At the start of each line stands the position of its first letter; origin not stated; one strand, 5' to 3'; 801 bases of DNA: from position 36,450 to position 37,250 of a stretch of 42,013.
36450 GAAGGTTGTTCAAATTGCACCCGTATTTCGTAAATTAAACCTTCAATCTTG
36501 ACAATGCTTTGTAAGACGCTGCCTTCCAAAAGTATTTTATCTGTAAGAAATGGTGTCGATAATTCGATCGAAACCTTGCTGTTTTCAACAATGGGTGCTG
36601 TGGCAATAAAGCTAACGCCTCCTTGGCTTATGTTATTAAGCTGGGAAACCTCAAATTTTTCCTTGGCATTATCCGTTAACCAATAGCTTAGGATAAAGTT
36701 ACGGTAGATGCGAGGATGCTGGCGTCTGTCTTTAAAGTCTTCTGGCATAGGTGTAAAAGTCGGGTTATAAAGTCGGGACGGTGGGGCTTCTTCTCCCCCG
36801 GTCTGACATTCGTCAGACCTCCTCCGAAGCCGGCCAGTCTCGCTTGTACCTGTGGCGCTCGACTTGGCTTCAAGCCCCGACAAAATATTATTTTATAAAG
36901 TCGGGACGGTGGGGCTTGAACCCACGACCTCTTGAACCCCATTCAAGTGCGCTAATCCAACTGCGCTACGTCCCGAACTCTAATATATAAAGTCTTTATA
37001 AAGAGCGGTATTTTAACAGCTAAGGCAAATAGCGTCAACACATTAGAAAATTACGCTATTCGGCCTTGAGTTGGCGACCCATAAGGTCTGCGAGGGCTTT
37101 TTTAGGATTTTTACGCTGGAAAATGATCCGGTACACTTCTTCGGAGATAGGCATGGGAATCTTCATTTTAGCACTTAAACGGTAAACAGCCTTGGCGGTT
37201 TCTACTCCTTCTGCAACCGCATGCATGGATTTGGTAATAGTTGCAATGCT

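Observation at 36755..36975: tRNA-Pro followed at a 128-bp offset by a duplicate of its own 3' end, enclosing a structured element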

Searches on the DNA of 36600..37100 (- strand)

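Call 9: search_rna_families(source=window, start=36600, end=37100, threshold=evalue, max_evalue=10, show_alignments=3)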
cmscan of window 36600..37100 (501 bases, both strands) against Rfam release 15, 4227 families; matches with E-value up to 10: 6.
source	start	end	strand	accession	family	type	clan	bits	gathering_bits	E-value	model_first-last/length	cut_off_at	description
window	36901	36975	-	RF00005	tRNA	Gene; tRNA;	CL00001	62.3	29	3.3e-13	1-71/71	no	tRNA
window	36654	36699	+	RF03995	mir-7957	Gene; miRNA;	-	17.9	76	1.4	1-59/59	no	mir-7957 microRNA precursor family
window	36866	36923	+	RF04186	mir-278_2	Gene; miRNA;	-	16.7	70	1.3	11-69/79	no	mir-278_2 microRNA precursor family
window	36859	36920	-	RF03464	mir-465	Gene; miRNA;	CL00136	15.6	65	3.3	1-79/79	no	mir-465 microRNA precursor family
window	36628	36705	+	RF00636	NRON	Gene;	-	13.8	50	0.11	1-370/370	no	ncRNA Repressor of NFAT (nuclear factor of activated T cells)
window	36903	36940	-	RF01792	eiav_FSE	Cis-reg; frameshift_element;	-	10.7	40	8.8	1-35/35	no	ribosomal frameshift site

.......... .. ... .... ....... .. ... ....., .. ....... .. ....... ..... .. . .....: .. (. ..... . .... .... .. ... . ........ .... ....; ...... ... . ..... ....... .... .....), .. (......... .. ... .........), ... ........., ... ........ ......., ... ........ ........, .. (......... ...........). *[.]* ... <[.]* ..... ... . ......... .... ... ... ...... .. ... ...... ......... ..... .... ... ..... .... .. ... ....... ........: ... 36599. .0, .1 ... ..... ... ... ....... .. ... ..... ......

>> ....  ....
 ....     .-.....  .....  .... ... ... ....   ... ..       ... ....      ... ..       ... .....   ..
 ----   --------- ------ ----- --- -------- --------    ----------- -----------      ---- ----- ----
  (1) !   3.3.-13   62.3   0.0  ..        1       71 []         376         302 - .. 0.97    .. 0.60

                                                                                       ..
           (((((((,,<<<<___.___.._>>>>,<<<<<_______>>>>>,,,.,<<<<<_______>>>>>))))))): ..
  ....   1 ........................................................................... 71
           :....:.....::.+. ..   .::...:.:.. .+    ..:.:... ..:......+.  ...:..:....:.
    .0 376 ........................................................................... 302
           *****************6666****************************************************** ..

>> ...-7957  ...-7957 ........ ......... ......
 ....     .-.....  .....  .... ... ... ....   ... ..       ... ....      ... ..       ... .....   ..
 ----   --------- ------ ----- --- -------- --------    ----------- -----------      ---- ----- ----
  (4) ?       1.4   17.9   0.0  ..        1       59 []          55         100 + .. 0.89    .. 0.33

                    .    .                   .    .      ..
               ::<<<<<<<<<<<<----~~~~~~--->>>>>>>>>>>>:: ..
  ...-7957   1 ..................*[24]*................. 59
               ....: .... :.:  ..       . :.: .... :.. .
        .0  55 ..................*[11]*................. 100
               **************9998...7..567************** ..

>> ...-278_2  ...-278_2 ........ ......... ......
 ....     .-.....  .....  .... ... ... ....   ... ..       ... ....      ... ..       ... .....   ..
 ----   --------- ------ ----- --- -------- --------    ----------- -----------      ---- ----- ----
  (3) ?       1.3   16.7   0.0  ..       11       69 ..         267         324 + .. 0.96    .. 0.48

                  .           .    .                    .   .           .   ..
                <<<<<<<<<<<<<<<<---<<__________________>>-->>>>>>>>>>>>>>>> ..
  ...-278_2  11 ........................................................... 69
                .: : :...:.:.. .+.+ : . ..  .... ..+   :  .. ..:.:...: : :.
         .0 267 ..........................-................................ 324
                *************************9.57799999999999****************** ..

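Call 44: search_dna_similar(query=window:36760-36900:-, collection=phages, mode=distant, max_evalue=1)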
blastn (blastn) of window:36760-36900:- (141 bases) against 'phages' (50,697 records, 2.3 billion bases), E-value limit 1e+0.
No match.

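Call 45: search_dna_similar(query=window:36760-36900:-, collection=plasmids, mode=distant, max_evalue=1)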
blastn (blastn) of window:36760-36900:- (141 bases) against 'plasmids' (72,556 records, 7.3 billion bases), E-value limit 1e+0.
No match.

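Call 60: build_rna_model(alignment_id=A3, structure=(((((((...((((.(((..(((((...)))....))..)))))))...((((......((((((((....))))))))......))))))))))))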
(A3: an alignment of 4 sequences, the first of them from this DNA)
Model R1 built from alignment A3 (4 sequences, 96 columns); structure: as given.
model positions 96; base pairs 31; branch points 1; effective number of sequences 0.68; information 0.597 bits per position. Calibrated on 0.2 Mb of random sequence (short: E-values are rough).
structure used (alignment columns):
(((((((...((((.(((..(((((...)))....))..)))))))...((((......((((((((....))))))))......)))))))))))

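Call 61: search_with_rna_model(model_id=R1, sources=[window, L001, L002, L003, L004, L005, L006, L007, L008, L009, L078, L079, L081, L088, L089, L090, L092, L093, L094, L095, L096, L124, L126, L130, L013, L016, L021, L023, L025, L029, L035, L041, L052, L056, L057, L058, L063, L064, L068, L070, L075], max_evalue=1)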
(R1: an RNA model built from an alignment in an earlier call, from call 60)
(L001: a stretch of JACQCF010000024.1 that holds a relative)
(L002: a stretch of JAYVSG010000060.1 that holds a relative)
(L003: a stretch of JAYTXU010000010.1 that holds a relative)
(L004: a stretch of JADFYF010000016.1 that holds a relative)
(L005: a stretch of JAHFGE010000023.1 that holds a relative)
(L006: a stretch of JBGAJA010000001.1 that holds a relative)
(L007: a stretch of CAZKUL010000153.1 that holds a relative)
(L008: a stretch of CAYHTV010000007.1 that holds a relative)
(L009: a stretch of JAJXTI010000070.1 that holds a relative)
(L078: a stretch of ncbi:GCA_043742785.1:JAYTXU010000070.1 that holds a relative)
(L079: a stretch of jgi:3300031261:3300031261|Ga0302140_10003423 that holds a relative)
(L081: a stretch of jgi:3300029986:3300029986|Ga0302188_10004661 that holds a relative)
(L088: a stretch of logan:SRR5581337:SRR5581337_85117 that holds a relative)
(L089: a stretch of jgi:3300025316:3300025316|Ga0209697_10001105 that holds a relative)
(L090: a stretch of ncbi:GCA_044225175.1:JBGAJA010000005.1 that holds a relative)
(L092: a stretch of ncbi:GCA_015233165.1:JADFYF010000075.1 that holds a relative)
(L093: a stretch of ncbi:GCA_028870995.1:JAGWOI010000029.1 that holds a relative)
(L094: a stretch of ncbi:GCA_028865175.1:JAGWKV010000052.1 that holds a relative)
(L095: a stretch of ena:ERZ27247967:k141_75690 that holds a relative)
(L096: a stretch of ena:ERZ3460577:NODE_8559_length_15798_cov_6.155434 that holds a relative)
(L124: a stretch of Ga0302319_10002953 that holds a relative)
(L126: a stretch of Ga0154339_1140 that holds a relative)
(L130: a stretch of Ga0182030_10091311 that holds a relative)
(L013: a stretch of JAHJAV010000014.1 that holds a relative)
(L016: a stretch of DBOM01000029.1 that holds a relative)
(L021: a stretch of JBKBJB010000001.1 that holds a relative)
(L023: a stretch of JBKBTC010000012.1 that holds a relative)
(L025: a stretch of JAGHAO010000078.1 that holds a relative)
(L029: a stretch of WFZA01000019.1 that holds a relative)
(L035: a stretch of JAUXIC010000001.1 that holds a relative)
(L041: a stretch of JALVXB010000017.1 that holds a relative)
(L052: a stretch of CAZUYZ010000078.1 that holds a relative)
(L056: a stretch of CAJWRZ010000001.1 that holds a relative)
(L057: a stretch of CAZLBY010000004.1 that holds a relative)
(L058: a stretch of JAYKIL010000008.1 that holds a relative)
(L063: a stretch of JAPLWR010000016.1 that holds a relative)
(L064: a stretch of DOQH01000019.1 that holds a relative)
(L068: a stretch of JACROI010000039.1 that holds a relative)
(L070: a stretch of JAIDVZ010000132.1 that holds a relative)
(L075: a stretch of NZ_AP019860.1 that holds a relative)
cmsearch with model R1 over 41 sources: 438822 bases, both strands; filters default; matches with E-value up to 1: 8.
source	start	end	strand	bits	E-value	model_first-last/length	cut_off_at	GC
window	36783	36878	-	119.1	3e-26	1-96/96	no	0.64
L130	1233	1328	-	118.8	3.7e-26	1-96/96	no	0.59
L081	445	540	+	117.2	9.2e-26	1-96/96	no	0.59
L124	3137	3232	-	117.2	9.2e-26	1-96/96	no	0.59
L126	5725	5818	+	106.7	3.6e-23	1-96/96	no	0.62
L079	2199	2283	+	64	1.3e-12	1-96/96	no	0.55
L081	569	653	+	64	1.3e-12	1-96/96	no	0.55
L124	3024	3108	-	64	1.3e-12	1-96/96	no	0.55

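Call 71: search_with_rna_model(model_id=R1, source=L131, filters=off, max_evalue=10, show_alignments=4)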
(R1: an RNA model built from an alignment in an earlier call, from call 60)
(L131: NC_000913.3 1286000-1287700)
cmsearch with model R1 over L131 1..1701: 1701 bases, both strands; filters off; matches with E-value up to 10: 14.
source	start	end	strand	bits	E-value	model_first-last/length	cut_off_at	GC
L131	1541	1625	+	8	0.33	1-96/96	no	0.59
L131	719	829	-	7.4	0.46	1-96/96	no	0.63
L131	1075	1185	-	6.9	0.6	1-96/96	no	0.64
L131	92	161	+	6.6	0.73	1-96/96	no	0.53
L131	1464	1565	-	5.8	1.1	1-96/96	no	0.49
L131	897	1007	-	4.6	2.3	1-96/96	no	0.63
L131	1249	1329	+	3.8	3.5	1-96/96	no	0.59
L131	585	644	+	3.7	3.7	1-96/96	no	0.58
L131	44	105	-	3.7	3.7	1-96/96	no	0.53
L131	1452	1470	+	3.5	4.1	1-96/96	no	0.47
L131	163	208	+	3.4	4.4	1-96/96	no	0.63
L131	1669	1693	-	3.3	4.6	1-96/96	no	0.56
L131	1368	1404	+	2.6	6.9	1-96/96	no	0.59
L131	1001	1081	+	2.4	7.8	1-96/96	no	0.51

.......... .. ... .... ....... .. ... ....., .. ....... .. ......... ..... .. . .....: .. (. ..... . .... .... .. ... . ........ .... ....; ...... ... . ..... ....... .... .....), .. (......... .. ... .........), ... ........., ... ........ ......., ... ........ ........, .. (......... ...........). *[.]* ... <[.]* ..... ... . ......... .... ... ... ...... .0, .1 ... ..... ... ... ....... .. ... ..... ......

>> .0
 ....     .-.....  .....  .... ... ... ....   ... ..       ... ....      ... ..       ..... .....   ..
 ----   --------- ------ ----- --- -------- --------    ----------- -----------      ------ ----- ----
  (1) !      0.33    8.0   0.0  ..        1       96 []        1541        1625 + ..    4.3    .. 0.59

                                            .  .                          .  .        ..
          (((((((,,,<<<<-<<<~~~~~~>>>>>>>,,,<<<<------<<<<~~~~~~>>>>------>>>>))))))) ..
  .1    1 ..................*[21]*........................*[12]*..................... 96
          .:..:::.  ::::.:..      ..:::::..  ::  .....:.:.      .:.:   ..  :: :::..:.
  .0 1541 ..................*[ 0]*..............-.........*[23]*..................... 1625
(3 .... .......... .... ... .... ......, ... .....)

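Call 81: search_with_rna_model(model_id=R1, sources=[L132, L082, L083, L084, L085, L086, L087, L091, L080], max_evalue=1)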
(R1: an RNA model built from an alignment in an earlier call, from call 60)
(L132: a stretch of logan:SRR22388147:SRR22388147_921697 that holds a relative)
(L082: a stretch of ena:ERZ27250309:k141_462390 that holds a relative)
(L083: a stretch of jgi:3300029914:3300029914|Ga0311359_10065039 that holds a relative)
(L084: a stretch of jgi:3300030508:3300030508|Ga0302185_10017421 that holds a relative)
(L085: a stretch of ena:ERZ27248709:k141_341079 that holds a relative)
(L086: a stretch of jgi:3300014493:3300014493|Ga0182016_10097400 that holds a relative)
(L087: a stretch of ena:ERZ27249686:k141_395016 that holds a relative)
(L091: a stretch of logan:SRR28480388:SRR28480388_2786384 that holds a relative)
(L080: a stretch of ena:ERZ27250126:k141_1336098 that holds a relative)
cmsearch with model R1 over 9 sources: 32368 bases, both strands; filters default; matches with E-value up to 1: 5.
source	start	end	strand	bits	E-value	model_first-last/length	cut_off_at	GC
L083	737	832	+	117.2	6.8e-27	1-96/96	no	0.59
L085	125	220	+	117.2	6.8e-27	1-96/96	no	0.59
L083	861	945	+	64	9.3e-14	1-96/96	no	0.55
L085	249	333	+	64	9.3e-14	1-96/96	no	0.55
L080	2199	2283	+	64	9.3e-14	1-96/96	no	0.55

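Call 99: search_with_rna_model(model_id=R1, sources=[L133, L134, L135], max_evalue=1, filters=off)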
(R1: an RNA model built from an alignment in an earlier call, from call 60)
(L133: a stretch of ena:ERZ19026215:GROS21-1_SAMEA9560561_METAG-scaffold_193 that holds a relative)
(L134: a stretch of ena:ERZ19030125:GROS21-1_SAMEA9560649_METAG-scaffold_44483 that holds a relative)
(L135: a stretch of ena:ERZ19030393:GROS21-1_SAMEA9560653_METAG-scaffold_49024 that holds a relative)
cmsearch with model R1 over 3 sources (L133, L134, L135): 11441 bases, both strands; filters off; matches with E-value up to 1: 0.
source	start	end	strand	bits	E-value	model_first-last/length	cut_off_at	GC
